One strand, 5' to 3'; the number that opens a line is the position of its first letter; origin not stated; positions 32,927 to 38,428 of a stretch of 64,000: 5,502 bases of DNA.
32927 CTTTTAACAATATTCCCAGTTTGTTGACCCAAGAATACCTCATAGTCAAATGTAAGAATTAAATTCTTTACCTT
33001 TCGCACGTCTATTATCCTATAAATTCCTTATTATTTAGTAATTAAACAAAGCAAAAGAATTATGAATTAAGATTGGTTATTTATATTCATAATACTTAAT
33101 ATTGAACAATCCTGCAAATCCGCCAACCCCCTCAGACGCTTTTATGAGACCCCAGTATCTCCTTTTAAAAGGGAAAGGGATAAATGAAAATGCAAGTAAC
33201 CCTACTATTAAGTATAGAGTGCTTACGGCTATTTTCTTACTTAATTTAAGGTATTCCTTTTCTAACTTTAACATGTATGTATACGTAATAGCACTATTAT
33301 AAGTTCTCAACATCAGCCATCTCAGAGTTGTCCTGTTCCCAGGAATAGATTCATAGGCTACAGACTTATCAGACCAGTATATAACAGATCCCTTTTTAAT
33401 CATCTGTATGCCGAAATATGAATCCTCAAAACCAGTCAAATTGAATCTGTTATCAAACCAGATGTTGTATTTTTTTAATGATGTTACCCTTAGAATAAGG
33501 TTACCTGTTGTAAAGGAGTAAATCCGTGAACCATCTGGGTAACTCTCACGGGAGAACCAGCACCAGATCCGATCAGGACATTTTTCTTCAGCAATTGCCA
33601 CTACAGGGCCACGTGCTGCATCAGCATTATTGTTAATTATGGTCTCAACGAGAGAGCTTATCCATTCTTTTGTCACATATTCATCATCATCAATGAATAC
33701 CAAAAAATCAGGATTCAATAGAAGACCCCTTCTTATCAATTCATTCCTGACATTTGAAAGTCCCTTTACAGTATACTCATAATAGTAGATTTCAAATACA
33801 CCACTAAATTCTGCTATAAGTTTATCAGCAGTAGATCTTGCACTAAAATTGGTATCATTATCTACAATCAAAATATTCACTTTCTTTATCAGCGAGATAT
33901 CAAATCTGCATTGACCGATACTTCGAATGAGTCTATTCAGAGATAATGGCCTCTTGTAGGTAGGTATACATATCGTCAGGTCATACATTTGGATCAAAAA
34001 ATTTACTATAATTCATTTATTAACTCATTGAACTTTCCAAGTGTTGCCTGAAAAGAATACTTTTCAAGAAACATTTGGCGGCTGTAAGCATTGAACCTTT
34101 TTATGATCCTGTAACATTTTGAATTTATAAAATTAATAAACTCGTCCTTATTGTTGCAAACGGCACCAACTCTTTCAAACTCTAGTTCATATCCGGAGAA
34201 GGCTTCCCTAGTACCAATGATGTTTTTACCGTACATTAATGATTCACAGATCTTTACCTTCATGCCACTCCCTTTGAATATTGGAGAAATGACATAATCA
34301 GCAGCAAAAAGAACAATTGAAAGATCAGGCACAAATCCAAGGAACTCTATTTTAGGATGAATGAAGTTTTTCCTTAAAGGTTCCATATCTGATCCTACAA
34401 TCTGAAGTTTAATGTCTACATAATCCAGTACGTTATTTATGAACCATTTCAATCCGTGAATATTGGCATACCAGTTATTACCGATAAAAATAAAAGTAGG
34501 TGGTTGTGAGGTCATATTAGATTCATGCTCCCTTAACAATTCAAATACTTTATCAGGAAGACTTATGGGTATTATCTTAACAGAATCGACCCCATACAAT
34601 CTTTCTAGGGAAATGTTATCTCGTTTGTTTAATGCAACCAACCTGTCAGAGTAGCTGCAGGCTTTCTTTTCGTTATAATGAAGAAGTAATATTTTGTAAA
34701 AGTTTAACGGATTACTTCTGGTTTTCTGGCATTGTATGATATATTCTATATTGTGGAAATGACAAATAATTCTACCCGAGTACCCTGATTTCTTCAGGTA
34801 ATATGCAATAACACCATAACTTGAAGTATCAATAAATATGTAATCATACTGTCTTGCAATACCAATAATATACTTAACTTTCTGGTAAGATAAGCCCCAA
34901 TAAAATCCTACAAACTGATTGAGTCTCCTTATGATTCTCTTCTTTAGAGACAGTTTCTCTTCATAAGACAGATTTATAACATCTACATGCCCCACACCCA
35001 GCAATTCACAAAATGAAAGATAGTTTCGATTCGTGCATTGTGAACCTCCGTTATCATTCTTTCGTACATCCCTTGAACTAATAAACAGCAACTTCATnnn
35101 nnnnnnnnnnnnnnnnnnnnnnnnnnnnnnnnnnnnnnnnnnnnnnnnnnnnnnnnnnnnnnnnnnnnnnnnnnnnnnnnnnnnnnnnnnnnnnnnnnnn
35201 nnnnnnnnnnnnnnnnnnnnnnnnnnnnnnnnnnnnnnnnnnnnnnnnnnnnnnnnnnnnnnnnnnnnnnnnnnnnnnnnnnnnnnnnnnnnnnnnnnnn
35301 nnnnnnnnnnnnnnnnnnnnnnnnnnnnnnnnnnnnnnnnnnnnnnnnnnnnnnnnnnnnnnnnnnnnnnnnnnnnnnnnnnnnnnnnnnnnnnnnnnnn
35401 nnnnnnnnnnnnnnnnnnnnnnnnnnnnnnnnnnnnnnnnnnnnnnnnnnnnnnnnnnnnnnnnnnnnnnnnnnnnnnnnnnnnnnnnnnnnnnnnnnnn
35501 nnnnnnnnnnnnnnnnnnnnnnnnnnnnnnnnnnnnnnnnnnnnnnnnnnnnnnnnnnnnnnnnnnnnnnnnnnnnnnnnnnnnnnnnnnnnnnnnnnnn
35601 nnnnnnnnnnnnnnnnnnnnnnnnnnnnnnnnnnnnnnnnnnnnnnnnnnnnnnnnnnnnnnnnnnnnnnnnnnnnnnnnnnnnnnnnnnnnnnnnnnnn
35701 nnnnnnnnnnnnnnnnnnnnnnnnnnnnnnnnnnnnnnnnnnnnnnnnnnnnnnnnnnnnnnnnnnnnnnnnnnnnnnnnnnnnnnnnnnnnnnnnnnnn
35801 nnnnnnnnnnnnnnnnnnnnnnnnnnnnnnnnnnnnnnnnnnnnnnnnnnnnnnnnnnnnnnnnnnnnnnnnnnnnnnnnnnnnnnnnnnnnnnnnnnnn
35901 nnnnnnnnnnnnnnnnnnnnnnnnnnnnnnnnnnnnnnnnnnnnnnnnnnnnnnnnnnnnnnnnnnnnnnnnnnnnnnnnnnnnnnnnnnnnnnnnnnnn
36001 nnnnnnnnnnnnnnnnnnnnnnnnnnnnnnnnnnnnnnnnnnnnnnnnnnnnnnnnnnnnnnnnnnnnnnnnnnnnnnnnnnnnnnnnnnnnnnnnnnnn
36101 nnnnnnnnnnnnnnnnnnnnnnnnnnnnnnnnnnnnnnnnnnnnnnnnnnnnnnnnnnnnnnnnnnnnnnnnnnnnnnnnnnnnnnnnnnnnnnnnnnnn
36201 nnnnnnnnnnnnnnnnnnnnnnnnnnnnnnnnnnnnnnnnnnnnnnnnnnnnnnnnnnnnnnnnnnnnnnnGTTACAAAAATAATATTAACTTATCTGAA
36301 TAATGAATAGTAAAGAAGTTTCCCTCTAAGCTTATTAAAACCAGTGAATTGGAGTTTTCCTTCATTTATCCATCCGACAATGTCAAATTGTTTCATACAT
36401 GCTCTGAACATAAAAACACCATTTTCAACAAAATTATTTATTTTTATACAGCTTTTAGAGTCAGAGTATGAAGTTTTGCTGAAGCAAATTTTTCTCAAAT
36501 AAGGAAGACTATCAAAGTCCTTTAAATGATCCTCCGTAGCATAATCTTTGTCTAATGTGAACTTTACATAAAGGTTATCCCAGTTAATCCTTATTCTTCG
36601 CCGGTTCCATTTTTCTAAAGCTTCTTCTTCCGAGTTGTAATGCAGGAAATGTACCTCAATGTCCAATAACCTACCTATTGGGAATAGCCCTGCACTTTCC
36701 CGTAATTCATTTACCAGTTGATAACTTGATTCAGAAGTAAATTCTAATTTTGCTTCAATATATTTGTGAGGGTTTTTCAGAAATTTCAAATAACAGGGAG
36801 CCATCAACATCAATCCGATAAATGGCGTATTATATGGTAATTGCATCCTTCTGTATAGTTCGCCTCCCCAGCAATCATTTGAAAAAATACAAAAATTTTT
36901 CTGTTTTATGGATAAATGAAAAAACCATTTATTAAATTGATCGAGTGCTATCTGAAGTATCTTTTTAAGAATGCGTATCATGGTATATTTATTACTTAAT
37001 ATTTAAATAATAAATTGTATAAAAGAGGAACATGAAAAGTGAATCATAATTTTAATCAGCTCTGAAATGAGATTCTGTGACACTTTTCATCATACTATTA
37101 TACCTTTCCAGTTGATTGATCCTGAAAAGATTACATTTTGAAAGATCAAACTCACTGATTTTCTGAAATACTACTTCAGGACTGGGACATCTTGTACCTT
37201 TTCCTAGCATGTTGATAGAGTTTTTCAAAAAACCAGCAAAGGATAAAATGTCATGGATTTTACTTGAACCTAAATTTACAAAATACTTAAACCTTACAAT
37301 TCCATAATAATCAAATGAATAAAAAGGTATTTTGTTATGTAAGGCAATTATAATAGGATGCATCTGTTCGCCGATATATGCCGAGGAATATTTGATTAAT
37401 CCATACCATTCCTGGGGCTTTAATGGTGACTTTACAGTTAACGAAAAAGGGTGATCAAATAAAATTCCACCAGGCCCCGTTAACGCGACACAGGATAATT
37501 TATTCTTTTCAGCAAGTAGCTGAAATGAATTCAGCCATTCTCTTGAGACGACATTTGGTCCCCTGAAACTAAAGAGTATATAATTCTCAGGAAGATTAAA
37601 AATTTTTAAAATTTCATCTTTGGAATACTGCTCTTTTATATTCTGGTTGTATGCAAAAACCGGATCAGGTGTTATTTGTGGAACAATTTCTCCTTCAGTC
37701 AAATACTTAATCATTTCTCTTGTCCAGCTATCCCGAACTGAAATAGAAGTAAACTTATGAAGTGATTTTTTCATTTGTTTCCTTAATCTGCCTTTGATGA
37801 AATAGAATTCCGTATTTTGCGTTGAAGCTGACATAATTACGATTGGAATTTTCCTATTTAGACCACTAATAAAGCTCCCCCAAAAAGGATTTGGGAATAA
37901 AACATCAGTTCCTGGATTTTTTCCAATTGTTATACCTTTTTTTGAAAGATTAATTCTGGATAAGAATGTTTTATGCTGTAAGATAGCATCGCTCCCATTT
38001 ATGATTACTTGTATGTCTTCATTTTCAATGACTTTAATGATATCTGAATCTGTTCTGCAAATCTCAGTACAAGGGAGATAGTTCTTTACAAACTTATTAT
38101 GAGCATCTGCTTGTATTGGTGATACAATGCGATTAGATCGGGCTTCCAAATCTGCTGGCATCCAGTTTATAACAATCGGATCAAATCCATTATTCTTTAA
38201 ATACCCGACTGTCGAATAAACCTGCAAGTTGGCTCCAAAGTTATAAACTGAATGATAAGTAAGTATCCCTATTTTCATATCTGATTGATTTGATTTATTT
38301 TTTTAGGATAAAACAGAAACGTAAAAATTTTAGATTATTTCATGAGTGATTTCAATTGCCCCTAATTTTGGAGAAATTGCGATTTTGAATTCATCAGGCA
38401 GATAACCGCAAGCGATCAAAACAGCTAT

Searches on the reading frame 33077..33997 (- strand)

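Call 5: search_protein_families(library=pfam, proteins=[window:33077-33997:-], max_evalue=0.01)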
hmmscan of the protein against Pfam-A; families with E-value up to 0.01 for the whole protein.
window:33077-33997:- (306 aa): 1 family
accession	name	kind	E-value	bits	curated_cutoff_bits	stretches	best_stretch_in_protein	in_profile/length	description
PF00535.33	Glycos_transf_2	-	2.3e-11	44.4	23.3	1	8-138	1-121/168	Glycosyl transferase family 2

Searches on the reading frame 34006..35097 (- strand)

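Call 5: search_protein_families(library=pfam, proteins=[window:34006-35097:-], max_evalue=0.01)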
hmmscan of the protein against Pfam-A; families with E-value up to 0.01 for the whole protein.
window:34006-35097:- (363 aa): 2 families
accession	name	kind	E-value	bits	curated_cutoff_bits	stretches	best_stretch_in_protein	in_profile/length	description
PF13692.12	Glyco_trans_1_4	-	3.8e-13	50.4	27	1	200-315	2-125/142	Glycosyl transferases group 1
PF13439.12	Glyco_transf_4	-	5.5e-05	23.7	28.5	1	38-177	22-163/170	Glycosyltransferase Family 4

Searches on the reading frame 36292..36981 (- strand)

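Call 5: search_protein_families(library=pfam, proteins=[window:36292-36981:-], max_evalue=0.01)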
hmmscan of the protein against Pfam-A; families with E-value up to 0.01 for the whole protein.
window:36292-36981:- (229 aa): 1 family
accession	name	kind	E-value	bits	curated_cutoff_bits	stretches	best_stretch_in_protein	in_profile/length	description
PF08942.16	DUF1919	-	2.5e-49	167.9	25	1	21-206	14-196/196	Domain of unknown function (DUF1919)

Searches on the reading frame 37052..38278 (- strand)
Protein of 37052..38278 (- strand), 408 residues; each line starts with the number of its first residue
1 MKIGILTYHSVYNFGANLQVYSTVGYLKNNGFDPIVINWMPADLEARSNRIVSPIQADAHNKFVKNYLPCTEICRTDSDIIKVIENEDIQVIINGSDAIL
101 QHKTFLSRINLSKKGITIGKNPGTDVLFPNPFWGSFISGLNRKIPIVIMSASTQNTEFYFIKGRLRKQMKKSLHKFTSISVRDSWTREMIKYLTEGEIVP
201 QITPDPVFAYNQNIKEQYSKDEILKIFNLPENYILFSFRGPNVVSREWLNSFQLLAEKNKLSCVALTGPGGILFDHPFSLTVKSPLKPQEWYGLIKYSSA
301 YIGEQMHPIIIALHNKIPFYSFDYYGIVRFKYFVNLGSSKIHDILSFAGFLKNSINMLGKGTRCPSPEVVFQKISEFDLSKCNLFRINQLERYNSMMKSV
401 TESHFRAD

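Call 5: search_protein_families(library=pfam, proteins=[window:37052-38278:-], max_evalue=0.01)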
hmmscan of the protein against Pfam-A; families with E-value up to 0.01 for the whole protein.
window:37052-38278:- (408 aa): 1 family
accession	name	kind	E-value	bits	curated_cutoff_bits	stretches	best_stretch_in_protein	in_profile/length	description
PF04230.19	PS_pyruv_trans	-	7e-31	108.6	25.3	1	13-324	1-278/280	Polysaccharide pyruvyl transferase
